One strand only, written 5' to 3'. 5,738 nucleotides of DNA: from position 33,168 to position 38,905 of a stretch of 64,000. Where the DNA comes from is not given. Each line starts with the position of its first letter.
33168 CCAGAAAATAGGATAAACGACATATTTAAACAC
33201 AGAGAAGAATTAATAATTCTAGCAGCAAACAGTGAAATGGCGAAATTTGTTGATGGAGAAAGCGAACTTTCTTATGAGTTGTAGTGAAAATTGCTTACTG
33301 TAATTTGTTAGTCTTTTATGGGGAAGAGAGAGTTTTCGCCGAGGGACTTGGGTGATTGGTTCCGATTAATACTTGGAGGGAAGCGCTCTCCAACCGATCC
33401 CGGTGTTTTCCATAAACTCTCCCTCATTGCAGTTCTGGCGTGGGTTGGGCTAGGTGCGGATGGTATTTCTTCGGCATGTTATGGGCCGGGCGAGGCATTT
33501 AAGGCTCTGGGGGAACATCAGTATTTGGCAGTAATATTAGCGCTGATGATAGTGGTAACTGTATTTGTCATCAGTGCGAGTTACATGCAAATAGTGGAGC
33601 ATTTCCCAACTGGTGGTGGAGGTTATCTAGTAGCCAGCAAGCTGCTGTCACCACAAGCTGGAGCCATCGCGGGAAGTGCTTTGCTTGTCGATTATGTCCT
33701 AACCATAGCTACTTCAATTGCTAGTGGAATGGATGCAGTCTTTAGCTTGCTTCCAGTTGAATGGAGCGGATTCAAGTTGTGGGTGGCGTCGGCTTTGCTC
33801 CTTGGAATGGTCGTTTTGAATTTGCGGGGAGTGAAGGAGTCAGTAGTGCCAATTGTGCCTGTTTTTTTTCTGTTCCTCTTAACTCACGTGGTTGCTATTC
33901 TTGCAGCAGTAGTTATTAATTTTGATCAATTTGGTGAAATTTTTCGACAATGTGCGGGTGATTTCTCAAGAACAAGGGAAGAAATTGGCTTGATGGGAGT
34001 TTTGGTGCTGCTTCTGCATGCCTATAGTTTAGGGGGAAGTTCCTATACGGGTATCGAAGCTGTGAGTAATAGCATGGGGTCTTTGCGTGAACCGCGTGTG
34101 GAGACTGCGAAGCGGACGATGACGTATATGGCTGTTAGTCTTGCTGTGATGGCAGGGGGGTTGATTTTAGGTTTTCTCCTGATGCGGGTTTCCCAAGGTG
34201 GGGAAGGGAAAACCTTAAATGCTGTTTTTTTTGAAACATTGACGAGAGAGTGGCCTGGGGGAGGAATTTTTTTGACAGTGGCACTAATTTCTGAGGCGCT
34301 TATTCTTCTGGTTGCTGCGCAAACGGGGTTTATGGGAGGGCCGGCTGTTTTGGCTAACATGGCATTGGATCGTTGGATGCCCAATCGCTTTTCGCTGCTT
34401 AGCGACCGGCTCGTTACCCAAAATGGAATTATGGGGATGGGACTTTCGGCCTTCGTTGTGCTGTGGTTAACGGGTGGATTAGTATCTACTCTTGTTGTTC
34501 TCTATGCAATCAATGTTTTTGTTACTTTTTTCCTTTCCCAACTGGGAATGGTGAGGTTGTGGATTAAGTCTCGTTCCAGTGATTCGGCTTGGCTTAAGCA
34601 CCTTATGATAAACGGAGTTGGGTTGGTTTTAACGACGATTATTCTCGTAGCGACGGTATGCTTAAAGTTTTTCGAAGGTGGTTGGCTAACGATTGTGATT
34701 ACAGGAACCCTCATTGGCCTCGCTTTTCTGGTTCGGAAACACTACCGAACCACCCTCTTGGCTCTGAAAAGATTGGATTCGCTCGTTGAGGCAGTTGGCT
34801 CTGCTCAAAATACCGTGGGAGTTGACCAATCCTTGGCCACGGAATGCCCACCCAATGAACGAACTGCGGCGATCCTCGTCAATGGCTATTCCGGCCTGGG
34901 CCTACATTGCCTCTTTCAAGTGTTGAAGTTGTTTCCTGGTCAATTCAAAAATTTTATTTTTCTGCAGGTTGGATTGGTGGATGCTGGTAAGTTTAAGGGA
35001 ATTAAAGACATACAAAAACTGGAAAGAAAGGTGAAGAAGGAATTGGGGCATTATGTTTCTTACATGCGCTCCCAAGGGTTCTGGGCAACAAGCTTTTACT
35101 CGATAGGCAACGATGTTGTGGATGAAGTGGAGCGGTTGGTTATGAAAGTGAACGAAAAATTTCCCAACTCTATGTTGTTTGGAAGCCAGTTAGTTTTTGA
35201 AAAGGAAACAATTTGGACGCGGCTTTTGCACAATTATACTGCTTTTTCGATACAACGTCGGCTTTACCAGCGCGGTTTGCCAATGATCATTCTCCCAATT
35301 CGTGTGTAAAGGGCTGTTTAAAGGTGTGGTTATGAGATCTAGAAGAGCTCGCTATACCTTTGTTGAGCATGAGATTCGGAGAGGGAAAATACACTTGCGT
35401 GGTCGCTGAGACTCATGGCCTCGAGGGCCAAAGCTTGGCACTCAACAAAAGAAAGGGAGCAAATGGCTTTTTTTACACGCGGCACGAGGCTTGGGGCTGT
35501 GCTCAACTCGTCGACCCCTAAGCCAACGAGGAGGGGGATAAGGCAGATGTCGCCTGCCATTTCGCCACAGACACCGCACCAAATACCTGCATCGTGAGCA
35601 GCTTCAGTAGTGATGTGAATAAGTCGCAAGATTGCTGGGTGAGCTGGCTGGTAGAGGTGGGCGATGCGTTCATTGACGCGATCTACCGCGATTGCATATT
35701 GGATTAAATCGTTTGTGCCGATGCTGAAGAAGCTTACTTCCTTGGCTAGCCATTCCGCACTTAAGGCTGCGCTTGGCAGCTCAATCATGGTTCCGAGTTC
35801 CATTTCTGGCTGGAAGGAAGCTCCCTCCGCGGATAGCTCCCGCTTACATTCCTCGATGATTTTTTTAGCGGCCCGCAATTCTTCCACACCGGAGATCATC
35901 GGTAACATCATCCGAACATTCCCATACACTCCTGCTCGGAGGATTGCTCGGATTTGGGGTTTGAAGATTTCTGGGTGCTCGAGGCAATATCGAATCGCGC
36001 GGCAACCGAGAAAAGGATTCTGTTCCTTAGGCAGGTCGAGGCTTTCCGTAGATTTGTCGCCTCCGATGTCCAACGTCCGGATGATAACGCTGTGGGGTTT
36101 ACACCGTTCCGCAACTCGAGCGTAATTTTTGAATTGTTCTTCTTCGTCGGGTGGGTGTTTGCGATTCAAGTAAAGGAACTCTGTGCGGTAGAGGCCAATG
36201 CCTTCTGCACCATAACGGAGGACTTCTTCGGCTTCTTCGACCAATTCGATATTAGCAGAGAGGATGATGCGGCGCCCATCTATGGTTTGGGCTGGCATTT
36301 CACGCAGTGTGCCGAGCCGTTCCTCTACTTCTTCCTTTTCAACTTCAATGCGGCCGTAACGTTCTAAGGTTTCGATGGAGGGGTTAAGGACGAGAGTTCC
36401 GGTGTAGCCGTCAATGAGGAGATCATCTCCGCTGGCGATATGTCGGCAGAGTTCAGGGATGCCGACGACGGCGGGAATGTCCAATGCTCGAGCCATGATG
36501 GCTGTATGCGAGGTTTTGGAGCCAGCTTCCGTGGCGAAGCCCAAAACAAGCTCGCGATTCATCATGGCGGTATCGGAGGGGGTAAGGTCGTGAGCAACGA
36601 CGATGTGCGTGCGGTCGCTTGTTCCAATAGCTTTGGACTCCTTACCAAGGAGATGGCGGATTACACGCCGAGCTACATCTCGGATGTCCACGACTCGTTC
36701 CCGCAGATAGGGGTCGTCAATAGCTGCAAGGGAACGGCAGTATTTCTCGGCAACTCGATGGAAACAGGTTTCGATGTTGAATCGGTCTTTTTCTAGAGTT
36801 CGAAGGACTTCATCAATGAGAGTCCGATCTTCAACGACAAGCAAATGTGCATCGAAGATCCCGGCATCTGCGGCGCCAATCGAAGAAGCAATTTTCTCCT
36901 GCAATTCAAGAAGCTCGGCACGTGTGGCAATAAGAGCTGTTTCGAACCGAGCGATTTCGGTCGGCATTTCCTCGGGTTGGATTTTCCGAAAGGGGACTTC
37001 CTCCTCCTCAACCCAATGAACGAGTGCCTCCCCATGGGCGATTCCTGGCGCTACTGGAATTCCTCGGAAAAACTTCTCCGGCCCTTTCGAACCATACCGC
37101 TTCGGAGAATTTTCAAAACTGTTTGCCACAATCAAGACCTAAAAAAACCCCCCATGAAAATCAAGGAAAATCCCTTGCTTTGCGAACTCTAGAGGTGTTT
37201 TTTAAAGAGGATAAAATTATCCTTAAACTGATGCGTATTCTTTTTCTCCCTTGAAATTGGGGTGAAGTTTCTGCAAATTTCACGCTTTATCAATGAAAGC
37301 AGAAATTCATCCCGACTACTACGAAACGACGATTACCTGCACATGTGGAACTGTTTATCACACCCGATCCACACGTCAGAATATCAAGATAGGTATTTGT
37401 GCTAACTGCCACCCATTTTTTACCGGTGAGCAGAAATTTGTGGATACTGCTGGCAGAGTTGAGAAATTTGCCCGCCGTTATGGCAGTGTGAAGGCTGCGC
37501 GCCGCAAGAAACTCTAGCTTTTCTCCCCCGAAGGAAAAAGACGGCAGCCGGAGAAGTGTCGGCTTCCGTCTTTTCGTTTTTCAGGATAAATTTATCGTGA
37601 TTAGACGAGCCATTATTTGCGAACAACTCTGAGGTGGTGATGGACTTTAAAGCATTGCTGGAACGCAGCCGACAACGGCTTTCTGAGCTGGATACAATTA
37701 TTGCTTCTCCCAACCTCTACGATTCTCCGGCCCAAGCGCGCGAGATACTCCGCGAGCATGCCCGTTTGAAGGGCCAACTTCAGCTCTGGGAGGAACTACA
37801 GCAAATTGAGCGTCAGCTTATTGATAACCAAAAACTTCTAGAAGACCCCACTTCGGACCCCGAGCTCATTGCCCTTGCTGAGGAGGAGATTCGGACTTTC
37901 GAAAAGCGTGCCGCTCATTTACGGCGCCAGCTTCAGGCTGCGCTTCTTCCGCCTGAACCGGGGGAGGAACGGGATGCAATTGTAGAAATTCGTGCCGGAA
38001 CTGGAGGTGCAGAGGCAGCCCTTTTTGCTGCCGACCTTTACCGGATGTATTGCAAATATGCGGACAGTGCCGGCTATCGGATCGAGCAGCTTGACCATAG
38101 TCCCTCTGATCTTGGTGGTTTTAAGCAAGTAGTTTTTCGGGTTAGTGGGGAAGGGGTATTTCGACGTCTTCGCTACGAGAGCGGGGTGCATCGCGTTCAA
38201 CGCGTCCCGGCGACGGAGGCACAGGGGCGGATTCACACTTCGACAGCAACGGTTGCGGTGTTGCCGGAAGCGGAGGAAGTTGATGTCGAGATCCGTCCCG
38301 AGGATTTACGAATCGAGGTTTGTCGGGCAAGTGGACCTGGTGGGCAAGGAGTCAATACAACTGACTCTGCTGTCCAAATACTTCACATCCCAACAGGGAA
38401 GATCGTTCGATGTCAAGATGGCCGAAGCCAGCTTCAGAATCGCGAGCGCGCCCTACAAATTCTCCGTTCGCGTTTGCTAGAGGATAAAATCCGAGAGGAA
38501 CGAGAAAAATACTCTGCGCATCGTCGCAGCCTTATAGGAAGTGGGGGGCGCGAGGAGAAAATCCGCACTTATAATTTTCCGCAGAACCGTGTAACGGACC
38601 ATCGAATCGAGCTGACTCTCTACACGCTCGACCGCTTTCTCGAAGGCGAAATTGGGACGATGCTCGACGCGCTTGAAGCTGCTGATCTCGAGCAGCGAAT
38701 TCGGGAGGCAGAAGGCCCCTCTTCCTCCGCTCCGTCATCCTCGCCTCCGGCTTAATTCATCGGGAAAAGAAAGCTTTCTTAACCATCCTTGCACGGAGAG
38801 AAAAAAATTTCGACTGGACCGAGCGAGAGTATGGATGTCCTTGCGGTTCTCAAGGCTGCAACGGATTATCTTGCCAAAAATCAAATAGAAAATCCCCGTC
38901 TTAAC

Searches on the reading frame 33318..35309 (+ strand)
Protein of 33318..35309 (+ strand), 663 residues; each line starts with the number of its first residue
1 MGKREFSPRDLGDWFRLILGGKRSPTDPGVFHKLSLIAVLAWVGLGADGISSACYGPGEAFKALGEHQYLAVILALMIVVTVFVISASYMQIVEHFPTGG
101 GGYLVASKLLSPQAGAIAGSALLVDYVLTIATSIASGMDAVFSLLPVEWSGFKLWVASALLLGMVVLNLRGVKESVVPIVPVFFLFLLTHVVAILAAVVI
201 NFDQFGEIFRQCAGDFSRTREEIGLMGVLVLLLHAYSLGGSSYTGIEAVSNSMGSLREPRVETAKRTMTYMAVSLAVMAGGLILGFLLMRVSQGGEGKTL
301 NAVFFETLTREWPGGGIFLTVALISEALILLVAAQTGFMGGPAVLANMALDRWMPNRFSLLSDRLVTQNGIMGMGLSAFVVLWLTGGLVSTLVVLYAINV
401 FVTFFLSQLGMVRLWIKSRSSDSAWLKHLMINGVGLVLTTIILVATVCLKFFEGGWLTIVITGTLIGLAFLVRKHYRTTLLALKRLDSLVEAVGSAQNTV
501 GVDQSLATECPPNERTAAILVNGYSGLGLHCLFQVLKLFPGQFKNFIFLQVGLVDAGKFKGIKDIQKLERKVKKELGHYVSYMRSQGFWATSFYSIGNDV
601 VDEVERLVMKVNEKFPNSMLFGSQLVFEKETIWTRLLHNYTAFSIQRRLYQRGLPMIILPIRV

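Call 87: search_protein_families(library=pfam, proteins=[window:33318-35309:+], max_evalue=1e-8)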
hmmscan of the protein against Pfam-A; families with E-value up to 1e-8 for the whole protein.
window:33318-35309:+ (663 aa): 1 family
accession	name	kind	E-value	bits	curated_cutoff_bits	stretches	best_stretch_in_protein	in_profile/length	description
PF13520.12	AA_permease_2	-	6.9e-21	75.1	27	1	52-446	12-404/427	Amino acid permease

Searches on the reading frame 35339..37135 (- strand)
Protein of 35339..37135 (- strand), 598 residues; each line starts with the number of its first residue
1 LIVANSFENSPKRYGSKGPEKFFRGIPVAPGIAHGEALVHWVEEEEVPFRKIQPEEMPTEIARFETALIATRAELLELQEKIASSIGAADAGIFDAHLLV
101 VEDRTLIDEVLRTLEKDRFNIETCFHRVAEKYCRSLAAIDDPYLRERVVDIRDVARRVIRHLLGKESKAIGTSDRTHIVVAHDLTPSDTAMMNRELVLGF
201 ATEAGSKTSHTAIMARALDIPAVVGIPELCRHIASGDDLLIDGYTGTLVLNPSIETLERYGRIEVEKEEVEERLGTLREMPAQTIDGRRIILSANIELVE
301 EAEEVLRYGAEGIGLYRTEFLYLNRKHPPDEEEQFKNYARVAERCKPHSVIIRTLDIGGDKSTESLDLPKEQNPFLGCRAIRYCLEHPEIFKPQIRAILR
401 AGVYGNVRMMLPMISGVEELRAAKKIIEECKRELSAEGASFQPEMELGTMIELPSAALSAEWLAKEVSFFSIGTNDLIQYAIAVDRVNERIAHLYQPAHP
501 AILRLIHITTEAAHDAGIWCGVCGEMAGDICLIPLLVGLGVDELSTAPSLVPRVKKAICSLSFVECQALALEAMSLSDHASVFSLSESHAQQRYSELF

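Call 87: search_protein_families(library=pfam, proteins=[window:35339-37135:-], max_evalue=1e-8)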
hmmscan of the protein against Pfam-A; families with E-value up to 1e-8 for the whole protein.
window:35339-37135:- (598 aa): 3 families
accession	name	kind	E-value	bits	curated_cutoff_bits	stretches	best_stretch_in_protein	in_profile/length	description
PF02896.24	PEP-utilizers_C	-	3e-113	378.3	22.8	1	272-560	2-290/293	PEP-utilising enzyme, PEP-binding domain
PF05524.18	PEP-utilisers_N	-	5.8e-29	101.1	24.4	1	24-147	1-121/121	PEP-utilising enzyme, N-terminal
PF00391.29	PEP-utilizers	-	2.4e-23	81.9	23.1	1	176-246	4-72/72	PEP-utilising enzyme, mobile domain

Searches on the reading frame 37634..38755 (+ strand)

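Call 87: search_protein_families(library=pfam, proteins=[window:37634-38755:+], max_evalue=1e-8)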
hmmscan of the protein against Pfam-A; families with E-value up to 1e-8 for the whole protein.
window:37634-38755:+ (373 aa): 2 families
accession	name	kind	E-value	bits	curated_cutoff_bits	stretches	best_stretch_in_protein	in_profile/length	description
PF03462.23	PCRF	-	4.2e-66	222.9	24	1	13-207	2-194/194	PCRF domain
PF00472.26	RF-1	-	2.8e-40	137.3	35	1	214-324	1-116/116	RF-1 domain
